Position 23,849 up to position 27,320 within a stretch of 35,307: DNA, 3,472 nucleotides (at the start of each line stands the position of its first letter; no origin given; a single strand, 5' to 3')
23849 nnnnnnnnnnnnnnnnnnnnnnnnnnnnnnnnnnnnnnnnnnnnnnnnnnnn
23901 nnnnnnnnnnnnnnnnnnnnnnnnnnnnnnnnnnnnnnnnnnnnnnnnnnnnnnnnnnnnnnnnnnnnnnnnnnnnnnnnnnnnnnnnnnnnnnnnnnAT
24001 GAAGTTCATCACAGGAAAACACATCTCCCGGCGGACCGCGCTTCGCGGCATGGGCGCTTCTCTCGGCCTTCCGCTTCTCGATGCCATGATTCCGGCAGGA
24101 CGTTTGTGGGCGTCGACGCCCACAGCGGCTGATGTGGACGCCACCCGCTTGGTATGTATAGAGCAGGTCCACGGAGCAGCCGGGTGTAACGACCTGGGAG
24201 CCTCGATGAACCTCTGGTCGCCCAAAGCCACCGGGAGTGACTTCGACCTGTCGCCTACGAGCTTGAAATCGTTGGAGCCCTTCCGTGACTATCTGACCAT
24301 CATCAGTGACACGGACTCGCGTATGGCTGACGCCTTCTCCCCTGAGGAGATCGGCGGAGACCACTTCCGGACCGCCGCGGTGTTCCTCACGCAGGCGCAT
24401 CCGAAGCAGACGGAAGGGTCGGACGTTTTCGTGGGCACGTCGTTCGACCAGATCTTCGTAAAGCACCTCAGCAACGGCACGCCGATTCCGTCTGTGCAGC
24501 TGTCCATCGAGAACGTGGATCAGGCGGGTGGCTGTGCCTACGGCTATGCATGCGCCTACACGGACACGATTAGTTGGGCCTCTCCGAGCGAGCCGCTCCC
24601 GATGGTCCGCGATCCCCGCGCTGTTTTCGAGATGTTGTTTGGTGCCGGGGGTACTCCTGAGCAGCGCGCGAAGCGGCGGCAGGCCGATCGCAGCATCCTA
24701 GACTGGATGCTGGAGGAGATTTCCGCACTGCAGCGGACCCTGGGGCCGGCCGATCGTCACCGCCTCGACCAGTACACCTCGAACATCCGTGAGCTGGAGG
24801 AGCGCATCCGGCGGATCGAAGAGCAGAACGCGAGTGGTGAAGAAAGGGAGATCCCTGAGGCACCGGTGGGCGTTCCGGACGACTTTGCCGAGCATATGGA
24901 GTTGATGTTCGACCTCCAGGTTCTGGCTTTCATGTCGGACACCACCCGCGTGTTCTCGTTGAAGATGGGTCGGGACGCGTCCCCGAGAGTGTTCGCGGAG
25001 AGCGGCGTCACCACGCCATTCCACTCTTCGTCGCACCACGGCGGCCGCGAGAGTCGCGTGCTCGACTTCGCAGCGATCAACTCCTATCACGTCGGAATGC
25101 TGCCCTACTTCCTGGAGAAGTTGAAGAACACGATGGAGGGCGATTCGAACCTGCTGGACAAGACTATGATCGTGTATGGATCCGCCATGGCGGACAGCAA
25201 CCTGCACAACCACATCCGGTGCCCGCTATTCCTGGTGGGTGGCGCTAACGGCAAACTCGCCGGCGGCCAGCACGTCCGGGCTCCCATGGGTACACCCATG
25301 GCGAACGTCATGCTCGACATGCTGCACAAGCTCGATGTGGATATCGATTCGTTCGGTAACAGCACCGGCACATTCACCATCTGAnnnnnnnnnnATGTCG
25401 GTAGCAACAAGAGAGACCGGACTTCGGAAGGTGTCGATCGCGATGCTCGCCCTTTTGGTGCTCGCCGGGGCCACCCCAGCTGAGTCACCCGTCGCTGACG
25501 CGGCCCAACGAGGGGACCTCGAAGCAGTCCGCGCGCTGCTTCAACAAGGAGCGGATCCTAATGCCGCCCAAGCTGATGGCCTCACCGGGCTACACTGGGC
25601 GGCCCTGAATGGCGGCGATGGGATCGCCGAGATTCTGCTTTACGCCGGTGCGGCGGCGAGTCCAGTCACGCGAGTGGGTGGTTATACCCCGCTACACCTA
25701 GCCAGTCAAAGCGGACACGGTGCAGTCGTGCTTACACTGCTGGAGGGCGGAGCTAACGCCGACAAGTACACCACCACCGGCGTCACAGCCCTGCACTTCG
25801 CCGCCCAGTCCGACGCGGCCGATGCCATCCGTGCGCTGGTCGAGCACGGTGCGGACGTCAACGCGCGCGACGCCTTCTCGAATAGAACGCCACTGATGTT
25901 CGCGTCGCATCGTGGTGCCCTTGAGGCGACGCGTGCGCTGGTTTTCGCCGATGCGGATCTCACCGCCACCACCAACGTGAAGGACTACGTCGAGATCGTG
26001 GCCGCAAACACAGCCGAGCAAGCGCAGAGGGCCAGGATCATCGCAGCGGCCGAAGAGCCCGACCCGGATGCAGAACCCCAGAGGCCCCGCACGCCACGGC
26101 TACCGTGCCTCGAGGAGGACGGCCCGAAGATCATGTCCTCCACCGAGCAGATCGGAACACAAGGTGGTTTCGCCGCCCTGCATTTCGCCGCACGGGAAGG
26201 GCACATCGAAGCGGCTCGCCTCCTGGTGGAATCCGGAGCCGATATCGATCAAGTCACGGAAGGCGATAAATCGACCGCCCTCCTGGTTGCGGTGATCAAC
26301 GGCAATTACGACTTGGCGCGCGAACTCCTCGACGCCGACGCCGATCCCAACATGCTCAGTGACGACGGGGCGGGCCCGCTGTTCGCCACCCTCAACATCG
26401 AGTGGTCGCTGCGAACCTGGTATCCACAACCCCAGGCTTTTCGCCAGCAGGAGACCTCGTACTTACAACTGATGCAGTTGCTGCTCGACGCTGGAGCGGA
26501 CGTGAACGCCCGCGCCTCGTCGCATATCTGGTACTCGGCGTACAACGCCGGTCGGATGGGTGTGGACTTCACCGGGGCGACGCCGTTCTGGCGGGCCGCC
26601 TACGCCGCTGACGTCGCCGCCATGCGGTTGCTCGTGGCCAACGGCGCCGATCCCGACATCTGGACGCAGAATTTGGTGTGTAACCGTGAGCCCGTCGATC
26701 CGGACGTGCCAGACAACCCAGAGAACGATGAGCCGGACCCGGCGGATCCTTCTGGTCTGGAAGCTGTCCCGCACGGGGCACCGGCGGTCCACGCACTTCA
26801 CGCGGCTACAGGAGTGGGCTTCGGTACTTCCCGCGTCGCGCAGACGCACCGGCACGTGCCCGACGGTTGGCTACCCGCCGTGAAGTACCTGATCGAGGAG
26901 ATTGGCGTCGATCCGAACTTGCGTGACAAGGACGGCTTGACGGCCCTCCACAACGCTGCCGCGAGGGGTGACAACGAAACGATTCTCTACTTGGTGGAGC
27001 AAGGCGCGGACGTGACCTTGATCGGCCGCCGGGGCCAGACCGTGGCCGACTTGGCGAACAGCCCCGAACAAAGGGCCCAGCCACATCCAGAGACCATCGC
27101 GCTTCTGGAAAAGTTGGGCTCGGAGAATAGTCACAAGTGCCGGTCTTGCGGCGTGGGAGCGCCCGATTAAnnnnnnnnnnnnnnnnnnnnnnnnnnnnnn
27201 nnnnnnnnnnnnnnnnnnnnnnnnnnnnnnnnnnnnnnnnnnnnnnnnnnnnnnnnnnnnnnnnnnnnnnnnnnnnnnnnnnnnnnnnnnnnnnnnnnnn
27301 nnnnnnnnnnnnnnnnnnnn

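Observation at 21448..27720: Four-gene exported operon: DUF1592-type protein, Tat DUF1552, periplasmic ankyrin, small acidic protein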

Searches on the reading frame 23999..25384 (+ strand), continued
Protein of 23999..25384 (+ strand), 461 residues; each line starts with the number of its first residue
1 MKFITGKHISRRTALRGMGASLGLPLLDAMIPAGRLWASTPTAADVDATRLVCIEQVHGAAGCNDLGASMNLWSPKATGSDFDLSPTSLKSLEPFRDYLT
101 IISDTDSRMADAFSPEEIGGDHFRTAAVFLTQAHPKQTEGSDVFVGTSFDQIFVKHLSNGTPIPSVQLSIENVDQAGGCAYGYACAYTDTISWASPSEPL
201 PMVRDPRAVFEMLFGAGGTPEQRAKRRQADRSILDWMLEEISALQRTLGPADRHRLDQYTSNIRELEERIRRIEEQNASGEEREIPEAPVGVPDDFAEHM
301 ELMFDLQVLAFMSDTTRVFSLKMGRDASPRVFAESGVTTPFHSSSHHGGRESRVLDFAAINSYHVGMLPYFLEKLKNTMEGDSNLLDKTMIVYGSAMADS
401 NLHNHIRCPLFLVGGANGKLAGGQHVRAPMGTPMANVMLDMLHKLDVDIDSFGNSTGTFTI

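Call 45: find_encoding_contigs(protein=P0349, flank=7000, max_places=2)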
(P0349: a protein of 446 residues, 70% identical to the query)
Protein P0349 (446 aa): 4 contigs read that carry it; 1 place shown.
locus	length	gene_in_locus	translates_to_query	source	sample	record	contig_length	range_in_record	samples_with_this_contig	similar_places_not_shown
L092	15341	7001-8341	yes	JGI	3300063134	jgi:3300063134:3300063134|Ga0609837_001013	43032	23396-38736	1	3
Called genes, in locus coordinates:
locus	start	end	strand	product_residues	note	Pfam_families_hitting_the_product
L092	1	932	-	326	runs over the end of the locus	PF00144:Beta-lactamase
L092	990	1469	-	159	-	-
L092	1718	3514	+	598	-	PF00664:ABC_membrane, PF00005:ABC_tran, PF02463:SMC_N (faint)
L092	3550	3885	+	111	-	PF25213:HVO_A0261_N (weak), PF12840:HTH_20, PF01022:HTH_5, PF12802:MarR_2 (weak)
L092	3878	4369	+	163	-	PF08327:AHSA1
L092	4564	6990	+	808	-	PF13442:Cytochrome_CBB3 (faint), PF07626:PSD3, PF07637:PSD5, PF07631:PSD4, PF07627:PSCyt3, PF07624:PSD2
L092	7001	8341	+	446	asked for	PF07586:HXXSHH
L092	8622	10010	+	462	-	-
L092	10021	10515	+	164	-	PF01322:Cytochrom_C_2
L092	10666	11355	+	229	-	PF01292:Ni_hydr_CYTB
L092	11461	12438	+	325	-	PF00389:2-Hacid_dh, PF02826:2-Hacid_dh_C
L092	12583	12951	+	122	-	-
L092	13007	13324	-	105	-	-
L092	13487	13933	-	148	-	-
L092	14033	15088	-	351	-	PF02016:Peptidase_S66, PF17676:Peptidase_S66C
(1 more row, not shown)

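Call 60: predict_structure(alignment_id=A2)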
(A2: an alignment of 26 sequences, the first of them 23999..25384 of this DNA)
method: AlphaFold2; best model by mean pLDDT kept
length: 461 residues; sequences in the alignment: 26
mean_pLDDT: 62.5   pTM: 0.73
mean pLDDT of the five models: 62.5, 59.8, 57.0, 54.5, 54.2
residues with pLDDT >= 90: 30; 70-90: 175; 50-70: 98; < 50: 158
segments of 3 or more residues with pLDDT < 50: 1-46, 59-61, 109-124, 136-145, 159-202, 216-231, 281-288, 325-330, 398-405
pLDDT, mean of each block of 10 residues (from residue 1): 34 35 31 29 51 68 68 81 85 91 70 36 52 49 54 65 44 32 30 37 63 53 46 53 57 65 78 70 46 72 80 72 53 68 57 79 86 89 86 68 56 85 87 86 88 84 84
secondary structure, 60 per line:
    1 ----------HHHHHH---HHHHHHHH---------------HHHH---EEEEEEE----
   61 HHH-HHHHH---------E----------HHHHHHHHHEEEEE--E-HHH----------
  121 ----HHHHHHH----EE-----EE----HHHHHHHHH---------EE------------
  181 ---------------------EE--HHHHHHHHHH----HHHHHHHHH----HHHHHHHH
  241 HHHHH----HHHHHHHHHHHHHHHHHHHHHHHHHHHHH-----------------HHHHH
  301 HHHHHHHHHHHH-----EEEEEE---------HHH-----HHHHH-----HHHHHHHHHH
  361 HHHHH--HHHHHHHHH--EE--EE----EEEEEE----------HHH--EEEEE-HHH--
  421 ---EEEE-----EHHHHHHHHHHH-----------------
elements in order: H11-16 H20-27 H43-46 E50-56 H65-69 H90-98 E99-103 H125-131 H149-157 H206-215 H220-228 H233-245 H250-278 H296-312 E318-323 H341-345 H351-365 H368-376 E389-394 E410-414 E424-427 H434-444

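Call 62: fold_search(model_id=the predicted structure, library=pdb)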
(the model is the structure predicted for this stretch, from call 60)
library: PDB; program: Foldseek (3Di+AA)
matches with E <= 10: 82; with E <= 0.001: 0
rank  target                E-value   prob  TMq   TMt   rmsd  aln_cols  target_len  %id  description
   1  9hh2_B                1.4e-03  0.99  0.25  0.25   9.4       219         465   12  Crystal structure of the family S1_19 carrageenan sulfatase ZgCgsA from Zobellia galactanivorans in complex with hybri (released 2025-06-04)
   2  5g2t_C                9.6e-03  0.82  0.32  0.32  16.0       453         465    9  BT1596 in complex with its substrate 4,5 unsaturated uronic acid alpha 1,4 D-Glucosamine-2-N, 6-O-disulfate (released 2017-05-24)
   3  5g2t_A                1.0e-02  0.77  0.32  0.32  16.2       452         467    9  BT1596 in complex with its substrate 4,5 unsaturated uronic acid alpha 1,4 D-Glucosamine-2-N, 6-O-disulfate (released 2017-05-24)
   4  3b5q_A                1.3e-02  0.69  0.31  0.30  15.8       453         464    8  Crystal structure of a putative sulfatase (NP_810509.1) from Bacteroides thetaiotaomicron VPI-5482 at 2.40 A resolutio (released 2007-11-13)
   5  5g2t_B                1.5e-02  0.63  0.29  0.29  17.2       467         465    9  BT1596 in complex with its substrate 4,5 unsaturated uronic acid alpha 1,4 D-Glucosamine-2-N, 6-O-disulfate (released 2017-05-24)
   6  9bbd_A                1.6e-02  0.77  0.18  0.18   7.3       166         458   14  Structure of S1_8B, a lambda-carrageenan specific sulfatase (released 2025-08-27)
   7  5g2u                  3.0e-02  0.63  0.32  0.32  15.9       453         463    8  Structure of BT1596,a 2-O GAG sulfatase (released 2017-05-24)
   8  6pt6_A                3.2e-02  0.54  0.22  0.21  12.0       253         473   14  Crystal structure of PsS1_NC C84S in complex with i-neocarratetraose (released 2019-09-25)
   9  4uop_B                4.0e-02  0.75  0.33  0.36   9.6       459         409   11  Crystal structure of the lipoteichoic acid synthase LtaP from Listeria monocytogenes (released 2014-08-27)
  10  3b5q_B                5.3e-02  0.30  0.26  0.26  17.4       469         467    8  Crystal structure of a putative sulfatase (NP_810509.1) from Bacteroides thetaiotaomicron VPI-5482 at 2.40 A resolutio (released 2007-11-13)
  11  9koq_A                6.0e-02  0.25  0.26  0.25  16.2       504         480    9  Crystal structure of an Arylsulfatase from Enterococcus faecium (released 2025-07-30)
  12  9bef_B                6.3e-02  0.54  0.18  0.17   7.4       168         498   15  Structure of S1_8B, a lambda-carrageenan specific sulfatase, in complex with an oligosaccharide (released 2025-08-27)
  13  6s21_A                7.1e-02  0.63  0.21  0.21   6.5       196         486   13  Metabolism of multiple glycosaminoglycans by bacteroides thetaiotaomicron is orchestrated by a versatile core genetic  (released 2020-02-05)
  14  9bef_A                7.1e-02  0.51  0.18  0.17   7.4       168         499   15  Structure of S1_8B, a lambda-carrageenan specific sulfatase, in complex with an oligosaccharide (released 2025-08-27)
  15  9koq_B                7.5e-02  0.60  0.37  0.36  11.8       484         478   10  Crystal structure of an Arylsulfatase from Enterococcus faecium (released 2025-07-30)
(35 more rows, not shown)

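Call 65: search_solved_structures(query=A2, max_evalue=10, show_alignments=2)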
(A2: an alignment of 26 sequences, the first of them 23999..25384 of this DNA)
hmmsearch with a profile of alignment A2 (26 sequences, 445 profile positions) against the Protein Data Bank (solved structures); distinct sequences matched with E-value up to 10: 1.
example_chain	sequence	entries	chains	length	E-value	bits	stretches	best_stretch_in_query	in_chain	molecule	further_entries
8rc2_A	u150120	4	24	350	4.5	9.1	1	203-274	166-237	CRISPR type AFERR-associated protein Csf2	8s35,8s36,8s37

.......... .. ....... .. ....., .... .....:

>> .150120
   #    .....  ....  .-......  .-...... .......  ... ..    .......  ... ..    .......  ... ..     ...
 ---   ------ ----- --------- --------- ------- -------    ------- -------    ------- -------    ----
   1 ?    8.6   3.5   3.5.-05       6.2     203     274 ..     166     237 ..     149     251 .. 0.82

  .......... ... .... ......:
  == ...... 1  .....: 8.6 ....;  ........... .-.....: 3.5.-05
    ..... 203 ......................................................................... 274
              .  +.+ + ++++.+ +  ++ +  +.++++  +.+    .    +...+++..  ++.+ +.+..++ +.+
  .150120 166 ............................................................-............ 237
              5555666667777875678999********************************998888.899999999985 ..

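Call 88: search_dna_similar(query=L091:8334-9695:+, collection=plasmids, mode=protein, max_rows=25, max_evalue=1e-20)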
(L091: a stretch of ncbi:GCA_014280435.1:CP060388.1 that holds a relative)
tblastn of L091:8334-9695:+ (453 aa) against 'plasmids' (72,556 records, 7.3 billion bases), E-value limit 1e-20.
Records with a match: 2; places in all: 3; records where one place covers at least 80% of the query: 1.
Best place of each record, by identity: <60% 2.
By first word of the organism name: Novosphingobium 1; Thermus 1.
By predicted mobility (MOB-suite, as given by PLSDB): non-mobilizable 2.
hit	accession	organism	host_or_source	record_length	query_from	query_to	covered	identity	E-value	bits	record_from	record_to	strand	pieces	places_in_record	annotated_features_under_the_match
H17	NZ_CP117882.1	Novosphingobium sp. KACC 22771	Single cell,soil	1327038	24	437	91%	54.0%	4e-84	289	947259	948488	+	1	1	none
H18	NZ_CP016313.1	Thermus brockianus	whole organism,environmental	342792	30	285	57%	33.5%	6e-25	115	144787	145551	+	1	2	ankyrin repeat domain-containing protein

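Call 101: find_related_loci(query=A2, collection=viral_contigs, flank=8000)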
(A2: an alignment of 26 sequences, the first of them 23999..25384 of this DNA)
Query A2 (461 aa) in viral_contigs; peptide patterns used: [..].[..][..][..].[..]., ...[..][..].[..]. (x = any residue, [..] = any of these).
61 stretches matched a pattern; 2 encode a relative of the query (tblastn E <= 1e-3); 2 distinct loci.
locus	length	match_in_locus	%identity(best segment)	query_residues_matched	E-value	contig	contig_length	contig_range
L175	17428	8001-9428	69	1-461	0e+0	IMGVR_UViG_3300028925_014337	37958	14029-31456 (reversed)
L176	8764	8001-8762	67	1-254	9e-121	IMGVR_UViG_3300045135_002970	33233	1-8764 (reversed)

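Call 104: search_protein_families(library=pfam, proteins=[L175:656-2452:-, L175:2462-3250:-, L175:3842-5599:-, L175:5596-6318:-, L175:6188-7645:+, L175:7929-9431:+, L175:9423-10766:-, L175:10771-11937:-, L175:14080-15315:+], max_evalue=0.001)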
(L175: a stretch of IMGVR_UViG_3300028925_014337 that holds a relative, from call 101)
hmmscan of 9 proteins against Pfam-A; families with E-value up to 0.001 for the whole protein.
L175:656-2452:- (598 aa): 0 families

L175:2462-3250:- (262 aa): 0 families

L175:3842-5599:- (585 aa): 1 family
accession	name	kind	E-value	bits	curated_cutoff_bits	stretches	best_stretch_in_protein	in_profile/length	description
PF00963.24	Cohesin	-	2.1e-07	31.7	24.1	0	459-496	15-53/139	Cohesin domain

L175:5596-6318:- (240 aa): 0 families

L175:6188-7645:+ (485 aa): 1 family
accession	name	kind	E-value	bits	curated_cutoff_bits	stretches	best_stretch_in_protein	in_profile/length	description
PF07586.16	HXXSHH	-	1.5e-80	271.5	30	1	84-388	6-305/307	Protein of unknown function (DUF1552)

L175:7929-9431:+ (500 aa): 1 family
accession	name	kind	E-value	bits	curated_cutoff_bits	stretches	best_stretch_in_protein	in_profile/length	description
PF07586.16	HXXSHH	-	2.1e-82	277.6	30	1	90-390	9-304/307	Protein of unknown function (DUF1552)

L175:9423-10766:- (447 aa): 0 families

L175:10771-11937:- (388 aa): 1 family
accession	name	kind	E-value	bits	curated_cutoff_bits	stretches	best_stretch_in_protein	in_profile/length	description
PF00709.27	Adenylsucc_synt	-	9.8e-129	430.2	27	2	164-386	191-416/416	Adenylosuccinate synthetase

L175:14080-15315:+ (411 aa): 0 families

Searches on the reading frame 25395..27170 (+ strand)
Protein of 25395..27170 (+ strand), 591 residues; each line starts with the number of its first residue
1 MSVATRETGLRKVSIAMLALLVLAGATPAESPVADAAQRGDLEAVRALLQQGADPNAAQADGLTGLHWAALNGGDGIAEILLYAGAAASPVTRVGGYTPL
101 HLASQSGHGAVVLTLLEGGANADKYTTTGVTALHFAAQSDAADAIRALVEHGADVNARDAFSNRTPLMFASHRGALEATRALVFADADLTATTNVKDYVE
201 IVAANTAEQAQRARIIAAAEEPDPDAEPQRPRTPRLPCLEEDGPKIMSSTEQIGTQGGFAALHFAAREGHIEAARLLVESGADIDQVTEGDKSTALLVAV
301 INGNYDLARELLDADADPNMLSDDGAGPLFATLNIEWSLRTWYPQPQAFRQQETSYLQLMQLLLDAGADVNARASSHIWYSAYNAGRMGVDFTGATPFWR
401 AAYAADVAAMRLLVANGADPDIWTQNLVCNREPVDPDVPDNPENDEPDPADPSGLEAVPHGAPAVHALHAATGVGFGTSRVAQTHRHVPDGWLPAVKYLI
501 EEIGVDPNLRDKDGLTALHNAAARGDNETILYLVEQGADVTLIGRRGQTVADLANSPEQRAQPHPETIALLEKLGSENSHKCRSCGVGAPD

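Call 3: search_protein_families(library=pfam, proteins=[window:25395-27170:+], max_evalue=0.01)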
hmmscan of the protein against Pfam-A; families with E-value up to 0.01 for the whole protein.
window:25395-27170:+ (591 aa): 6 families
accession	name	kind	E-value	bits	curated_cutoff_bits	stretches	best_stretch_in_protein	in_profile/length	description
PF00023.36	Ank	-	1.7e-58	191.6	21.1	6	129-159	2-32/33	Ankyrin repeat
PF12796.13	Ank_2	-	1.2e-56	189.6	27.3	4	36-123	4-87/90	Ankyrin repeats (3 copies)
PF13637.12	Ank_4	-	6.1e-49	163.4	22.7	4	262-308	1-46/50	Ankyrin repeats (many copies)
PF13606.12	Ank_3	-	1.6e-43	141.5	22.3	5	129-157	2-30/30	Ankyrin repeat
PF13857.12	Ank_5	-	5.7e-37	125.8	27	4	504-554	6-56/56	Ankyrin repeats (many copies)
PF24521.3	Ank_KRIT1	-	1.5e-08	34.9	80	1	31-117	20-106/149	KRIT1 ankyrin-repeats domain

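Call 11: search_protein_families(library=ncbifam, proteins=[window:25395-27170:+], max_evalue=0.01)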
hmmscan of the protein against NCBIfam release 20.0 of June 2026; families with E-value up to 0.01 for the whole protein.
window:25395-27170:+ (591 aa): 10 families
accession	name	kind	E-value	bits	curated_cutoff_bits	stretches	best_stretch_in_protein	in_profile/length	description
NF043029.1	T4SS_AnkY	equivalog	4.7e-32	111.1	600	4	127-196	456-524/543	Dot/Icm T4SS effector AnkY/LegA9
NF043023.1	T4SS_AnkH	equivalog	7.7e-25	87.5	600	3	96-189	32-124/467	Dot/Icm T4SS effector AnkH/LegA3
NF041931.2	MzaA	equivalog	5.4e-24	85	800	4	133-209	6-81/726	MZA anti-phage system associated sigma-70 family RNA polymerase sigma factor MzaA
NF043028.1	T4SS_AnkX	equivalog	2.6e-16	59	1400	1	260-327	550-617/938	Dot/Icm T4SS effector AnkN/AnkX/LegA8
NF043022.1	T4SS_AnkG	equivalog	4e-12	45.6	500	1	30-147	331-454/455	Dot/Icm T4SS effector AnkG/AnkZ/LegA7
TIGR00870.1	trp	subfamily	1.7e-11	43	498.75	1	31-158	57-160/747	transient-receptor-potential calcium channel protein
NF043019.1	T4SS_AnkC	equivalog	4.8e-10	38.9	450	1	126-194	157-233/459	Dot/Icm T4SS effector AnkC/LegA12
NF043024.1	T4SS_AnkI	equivalog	6.1e-08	31.8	550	0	271-371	220-311/439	Dot/Icm T4SS effector AnkI/LegAS4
NF043021.1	T4SS_AnkF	equivalog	1.1e-07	30.5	1000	0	261-338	588-646/917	Dot/Icm T4SS effector AnkF/LegA14/Ceg31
NF043027.1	T4SS_AnkQ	equivalog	5e-07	28.7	700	0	51-89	353-391/496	Dot/Icm T4SS effector AnkQ/LegA10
